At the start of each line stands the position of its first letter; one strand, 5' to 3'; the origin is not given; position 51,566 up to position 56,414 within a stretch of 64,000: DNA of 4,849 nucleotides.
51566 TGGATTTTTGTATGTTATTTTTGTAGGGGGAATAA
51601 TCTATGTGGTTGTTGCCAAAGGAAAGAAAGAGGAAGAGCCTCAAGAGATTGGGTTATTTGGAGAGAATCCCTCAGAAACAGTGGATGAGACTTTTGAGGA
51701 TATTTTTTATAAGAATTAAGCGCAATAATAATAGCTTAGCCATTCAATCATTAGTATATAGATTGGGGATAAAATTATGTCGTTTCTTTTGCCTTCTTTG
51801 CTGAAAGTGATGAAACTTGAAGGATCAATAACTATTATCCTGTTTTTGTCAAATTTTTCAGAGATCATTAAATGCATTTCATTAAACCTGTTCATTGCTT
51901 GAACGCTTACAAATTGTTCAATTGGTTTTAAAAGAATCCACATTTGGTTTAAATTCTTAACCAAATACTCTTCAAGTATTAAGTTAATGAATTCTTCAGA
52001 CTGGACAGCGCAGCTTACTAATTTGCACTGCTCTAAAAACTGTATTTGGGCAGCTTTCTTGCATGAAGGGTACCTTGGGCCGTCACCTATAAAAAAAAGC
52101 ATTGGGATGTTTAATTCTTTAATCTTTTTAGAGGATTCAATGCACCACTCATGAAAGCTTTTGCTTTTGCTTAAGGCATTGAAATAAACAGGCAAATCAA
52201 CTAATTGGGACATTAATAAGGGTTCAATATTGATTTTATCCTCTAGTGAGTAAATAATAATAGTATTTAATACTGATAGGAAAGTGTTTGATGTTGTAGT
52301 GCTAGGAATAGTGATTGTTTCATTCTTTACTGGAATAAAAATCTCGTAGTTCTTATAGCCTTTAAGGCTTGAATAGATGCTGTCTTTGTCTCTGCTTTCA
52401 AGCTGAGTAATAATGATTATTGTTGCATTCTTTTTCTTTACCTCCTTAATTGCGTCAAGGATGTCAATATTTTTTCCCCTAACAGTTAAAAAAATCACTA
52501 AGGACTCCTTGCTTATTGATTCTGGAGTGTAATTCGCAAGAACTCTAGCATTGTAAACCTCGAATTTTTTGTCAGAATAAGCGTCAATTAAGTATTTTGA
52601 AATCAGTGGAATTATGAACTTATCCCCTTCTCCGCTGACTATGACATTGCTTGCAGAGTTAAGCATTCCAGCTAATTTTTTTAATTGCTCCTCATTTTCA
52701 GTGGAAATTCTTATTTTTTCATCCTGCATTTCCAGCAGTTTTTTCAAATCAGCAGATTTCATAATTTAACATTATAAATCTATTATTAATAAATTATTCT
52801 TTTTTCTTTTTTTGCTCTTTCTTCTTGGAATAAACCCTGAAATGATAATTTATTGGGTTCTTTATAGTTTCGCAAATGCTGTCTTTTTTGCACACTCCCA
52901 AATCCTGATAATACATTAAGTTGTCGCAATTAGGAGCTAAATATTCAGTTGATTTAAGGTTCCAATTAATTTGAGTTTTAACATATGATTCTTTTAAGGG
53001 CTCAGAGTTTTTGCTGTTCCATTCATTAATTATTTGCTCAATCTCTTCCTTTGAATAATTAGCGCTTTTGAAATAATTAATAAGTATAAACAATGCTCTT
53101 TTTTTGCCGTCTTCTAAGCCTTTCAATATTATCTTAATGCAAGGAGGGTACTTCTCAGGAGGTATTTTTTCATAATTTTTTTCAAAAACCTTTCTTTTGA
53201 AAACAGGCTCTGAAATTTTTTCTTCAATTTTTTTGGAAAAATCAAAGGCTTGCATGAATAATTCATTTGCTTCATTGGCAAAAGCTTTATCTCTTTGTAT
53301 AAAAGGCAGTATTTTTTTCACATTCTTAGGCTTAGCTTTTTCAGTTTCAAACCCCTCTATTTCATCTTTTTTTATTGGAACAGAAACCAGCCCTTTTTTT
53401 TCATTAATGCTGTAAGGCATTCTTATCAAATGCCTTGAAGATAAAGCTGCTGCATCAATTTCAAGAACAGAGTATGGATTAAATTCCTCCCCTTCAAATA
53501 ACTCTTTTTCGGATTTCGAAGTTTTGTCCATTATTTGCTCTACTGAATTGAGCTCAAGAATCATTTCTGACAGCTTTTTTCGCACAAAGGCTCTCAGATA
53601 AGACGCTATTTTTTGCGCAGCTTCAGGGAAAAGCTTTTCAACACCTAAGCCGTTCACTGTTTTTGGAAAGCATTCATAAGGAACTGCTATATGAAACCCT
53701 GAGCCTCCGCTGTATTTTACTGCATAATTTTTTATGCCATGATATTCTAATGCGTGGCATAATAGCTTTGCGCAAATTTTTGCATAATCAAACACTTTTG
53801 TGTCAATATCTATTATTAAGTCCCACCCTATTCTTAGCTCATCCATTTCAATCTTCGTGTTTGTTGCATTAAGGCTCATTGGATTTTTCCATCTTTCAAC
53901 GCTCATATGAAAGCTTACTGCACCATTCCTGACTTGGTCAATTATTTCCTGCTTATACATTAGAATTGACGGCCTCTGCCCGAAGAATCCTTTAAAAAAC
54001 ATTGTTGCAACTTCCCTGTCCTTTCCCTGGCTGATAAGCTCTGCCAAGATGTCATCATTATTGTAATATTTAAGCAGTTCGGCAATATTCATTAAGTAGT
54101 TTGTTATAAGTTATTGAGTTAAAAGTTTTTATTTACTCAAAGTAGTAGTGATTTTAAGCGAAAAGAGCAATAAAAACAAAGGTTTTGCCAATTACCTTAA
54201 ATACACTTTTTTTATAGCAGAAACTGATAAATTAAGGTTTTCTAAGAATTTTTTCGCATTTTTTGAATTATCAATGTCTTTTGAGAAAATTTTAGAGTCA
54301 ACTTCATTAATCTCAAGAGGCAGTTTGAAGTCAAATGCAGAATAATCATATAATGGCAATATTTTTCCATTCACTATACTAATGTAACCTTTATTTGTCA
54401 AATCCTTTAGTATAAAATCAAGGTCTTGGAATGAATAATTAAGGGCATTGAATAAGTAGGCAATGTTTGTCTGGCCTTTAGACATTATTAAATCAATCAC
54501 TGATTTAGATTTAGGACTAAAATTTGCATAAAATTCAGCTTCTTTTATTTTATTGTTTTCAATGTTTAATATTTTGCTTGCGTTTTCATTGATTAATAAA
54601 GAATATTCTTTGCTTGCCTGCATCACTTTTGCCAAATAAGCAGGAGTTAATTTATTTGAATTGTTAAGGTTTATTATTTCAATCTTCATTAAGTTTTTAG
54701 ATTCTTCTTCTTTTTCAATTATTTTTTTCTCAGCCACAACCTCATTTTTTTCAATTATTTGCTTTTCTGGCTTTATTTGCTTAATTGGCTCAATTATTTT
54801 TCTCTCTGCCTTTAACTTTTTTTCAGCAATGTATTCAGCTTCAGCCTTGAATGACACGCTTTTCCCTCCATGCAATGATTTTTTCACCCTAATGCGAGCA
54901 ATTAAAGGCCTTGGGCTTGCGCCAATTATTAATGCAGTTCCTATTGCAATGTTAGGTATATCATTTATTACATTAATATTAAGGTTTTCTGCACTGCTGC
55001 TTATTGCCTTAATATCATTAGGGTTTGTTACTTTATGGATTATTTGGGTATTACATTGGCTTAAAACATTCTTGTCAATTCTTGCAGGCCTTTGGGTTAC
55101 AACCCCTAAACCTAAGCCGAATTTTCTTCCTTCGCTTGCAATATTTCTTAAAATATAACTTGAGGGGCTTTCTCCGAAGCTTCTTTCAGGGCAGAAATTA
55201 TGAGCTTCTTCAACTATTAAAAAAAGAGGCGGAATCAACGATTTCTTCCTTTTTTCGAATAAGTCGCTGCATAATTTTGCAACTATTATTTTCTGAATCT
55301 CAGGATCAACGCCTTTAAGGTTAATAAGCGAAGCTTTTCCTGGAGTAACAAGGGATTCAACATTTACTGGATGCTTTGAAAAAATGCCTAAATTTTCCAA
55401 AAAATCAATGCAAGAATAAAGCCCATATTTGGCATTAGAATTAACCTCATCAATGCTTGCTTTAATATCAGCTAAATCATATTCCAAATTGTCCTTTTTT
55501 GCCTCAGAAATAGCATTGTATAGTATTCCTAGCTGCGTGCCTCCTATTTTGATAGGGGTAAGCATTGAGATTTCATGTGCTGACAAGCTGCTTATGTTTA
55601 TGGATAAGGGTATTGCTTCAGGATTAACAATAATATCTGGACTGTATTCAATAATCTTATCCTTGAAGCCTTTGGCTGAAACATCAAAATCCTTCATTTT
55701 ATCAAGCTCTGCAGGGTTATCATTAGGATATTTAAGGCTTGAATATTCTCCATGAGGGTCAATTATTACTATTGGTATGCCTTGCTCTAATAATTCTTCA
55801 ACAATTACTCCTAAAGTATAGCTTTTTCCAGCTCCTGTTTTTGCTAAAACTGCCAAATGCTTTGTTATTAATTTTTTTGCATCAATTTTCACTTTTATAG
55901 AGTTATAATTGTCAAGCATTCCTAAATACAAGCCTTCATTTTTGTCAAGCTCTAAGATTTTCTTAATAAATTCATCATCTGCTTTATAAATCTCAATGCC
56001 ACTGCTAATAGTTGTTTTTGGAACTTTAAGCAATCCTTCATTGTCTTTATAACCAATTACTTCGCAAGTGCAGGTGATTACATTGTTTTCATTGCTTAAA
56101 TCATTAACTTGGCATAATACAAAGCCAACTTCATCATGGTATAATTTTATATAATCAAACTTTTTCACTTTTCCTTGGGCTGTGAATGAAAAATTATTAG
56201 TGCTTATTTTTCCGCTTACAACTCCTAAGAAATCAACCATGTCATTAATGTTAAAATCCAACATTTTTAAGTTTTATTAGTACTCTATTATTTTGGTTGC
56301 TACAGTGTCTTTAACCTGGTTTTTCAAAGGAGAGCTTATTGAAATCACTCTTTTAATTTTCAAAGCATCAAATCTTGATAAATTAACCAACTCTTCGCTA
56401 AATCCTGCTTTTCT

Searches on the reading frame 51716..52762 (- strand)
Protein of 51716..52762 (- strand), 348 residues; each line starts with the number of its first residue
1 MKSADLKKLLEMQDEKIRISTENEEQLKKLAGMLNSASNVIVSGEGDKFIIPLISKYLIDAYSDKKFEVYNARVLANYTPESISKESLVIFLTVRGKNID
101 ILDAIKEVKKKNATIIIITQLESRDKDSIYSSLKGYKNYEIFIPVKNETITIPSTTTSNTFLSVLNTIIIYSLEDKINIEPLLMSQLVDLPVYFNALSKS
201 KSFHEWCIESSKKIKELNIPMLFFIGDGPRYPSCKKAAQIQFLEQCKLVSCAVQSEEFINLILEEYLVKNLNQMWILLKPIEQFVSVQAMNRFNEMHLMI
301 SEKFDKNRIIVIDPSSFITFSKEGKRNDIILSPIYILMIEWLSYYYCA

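Call 72: search_protein_families(library=pfam, proteins=[window:51716-52762:-], max_evalue=0.00001)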
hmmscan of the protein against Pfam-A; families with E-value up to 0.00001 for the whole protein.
window:51716-52762:- (348 aa): 1 family
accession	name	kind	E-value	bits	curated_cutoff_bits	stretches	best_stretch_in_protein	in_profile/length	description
PF01380.27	SIS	-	2.8e-10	40.5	25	1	33-166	1-126/131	SIS domain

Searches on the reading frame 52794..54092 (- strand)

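Call 72: search_protein_families(library=pfam, proteins=[window:52794-54092:-], max_evalue=0.00001)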
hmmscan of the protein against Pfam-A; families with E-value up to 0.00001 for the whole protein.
window:52794-54092:- (432 aa): 3 families
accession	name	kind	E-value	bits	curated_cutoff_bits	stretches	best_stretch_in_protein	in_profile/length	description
PF04104.19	DNA_primase_lrg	-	7.4e-08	32.5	22.4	1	283-407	68-204/266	Eukaryotic and archaeal DNA primase, large subunit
PF01896.25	DNA_primase_S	-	8.8e-08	33.1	26.8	1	95-240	15-161/163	DNA primase small subunit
PF21686.3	LigD_Prim-Pol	-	2.2e-06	27.9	27.4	0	85-162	96-172/254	LigD, primase-polymerase domain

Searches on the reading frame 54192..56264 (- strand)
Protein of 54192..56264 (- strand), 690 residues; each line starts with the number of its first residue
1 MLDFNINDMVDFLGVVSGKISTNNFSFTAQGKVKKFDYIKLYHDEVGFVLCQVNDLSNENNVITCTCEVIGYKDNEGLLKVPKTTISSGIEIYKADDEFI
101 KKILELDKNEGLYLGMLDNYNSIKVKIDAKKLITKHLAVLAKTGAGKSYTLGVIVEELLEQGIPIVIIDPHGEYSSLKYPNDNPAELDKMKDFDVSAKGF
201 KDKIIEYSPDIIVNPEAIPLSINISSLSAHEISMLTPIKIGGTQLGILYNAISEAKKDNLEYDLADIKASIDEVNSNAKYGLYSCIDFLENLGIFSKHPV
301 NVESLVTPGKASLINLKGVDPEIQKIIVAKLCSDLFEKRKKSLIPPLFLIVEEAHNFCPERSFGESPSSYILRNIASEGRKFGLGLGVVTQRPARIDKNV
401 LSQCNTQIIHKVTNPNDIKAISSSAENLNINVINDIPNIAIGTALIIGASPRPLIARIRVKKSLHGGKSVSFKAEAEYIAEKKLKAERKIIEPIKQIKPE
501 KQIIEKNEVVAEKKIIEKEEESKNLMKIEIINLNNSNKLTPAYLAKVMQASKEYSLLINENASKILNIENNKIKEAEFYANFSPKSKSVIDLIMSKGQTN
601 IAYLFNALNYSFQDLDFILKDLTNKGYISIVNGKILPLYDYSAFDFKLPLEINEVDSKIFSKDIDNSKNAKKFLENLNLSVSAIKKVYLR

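Call 72: search_protein_families(library=pfam, proteins=[window:54192-56264:-], max_evalue=0.00001)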
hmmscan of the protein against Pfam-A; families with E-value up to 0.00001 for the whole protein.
window:54192-56264:- (690 aa): 2 families
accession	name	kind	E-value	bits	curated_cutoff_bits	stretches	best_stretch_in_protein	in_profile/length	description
PF01935.23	DUF87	-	2.7e-36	126.2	23.2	1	113-333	2-218/220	Helicase HerA, central domain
PF05872.18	HerA_C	-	3.9e-12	46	22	1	130-280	17-165/502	Helicase HerA-like C-terminal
